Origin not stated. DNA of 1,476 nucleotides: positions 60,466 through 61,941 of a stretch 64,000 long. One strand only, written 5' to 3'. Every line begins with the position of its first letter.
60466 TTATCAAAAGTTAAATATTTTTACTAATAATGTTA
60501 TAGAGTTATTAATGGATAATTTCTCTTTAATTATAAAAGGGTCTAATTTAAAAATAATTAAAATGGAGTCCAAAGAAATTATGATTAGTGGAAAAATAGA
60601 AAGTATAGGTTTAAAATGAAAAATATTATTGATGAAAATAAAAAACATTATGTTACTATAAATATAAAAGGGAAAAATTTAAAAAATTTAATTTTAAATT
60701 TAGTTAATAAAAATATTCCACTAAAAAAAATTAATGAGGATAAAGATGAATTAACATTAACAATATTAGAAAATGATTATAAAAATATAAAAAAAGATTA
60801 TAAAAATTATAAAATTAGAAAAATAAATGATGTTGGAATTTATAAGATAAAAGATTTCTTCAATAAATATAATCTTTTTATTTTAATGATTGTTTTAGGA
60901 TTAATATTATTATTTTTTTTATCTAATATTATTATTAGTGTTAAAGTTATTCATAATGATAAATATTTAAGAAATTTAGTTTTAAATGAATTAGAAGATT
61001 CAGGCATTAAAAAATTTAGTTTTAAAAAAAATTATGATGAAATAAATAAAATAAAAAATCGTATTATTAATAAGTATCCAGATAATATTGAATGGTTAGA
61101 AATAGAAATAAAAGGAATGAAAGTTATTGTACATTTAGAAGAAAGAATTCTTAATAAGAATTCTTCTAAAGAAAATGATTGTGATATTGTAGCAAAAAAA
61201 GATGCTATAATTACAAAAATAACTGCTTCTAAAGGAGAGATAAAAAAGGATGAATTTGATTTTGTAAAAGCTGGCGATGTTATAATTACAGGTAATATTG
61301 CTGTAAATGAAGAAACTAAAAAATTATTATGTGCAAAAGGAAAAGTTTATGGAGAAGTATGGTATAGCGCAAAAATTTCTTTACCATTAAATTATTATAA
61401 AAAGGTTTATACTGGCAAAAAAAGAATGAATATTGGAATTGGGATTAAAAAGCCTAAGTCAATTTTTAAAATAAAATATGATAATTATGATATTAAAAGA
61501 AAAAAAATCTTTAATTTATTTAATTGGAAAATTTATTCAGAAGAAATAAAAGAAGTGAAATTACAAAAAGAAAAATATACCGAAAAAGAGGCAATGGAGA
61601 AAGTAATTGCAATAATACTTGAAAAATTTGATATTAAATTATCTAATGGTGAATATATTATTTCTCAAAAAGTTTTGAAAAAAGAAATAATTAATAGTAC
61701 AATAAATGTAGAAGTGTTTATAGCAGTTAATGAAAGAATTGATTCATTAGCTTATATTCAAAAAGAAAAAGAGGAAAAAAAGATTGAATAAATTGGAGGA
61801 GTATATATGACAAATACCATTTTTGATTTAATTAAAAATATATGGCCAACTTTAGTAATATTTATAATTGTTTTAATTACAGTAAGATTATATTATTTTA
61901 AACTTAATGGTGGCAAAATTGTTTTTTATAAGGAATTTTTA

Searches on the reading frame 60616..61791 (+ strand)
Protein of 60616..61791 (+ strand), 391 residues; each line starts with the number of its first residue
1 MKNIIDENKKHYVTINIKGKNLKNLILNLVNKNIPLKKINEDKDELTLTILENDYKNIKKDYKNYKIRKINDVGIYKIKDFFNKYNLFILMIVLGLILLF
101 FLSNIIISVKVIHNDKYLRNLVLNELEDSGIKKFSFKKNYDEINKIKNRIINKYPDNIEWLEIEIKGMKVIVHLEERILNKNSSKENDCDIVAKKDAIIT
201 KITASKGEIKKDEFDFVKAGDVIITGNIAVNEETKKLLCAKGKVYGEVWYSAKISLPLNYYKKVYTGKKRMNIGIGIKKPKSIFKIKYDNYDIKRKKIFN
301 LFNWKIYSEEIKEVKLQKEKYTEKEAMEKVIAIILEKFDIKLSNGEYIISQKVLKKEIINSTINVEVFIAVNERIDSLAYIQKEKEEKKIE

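Call 45: search_protein_families(library=pfam, max_evalue=0.00001, proteins=[window:60616-61791:+])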
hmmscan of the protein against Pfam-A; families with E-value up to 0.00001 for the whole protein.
window:60616-61791:+ (391 aa): 1 family
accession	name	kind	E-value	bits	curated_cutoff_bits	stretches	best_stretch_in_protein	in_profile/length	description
PF06898.16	YqfD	-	4.5e-64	217.1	25.2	1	11-375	5-379/379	Putative stage IV sporulation protein YqfD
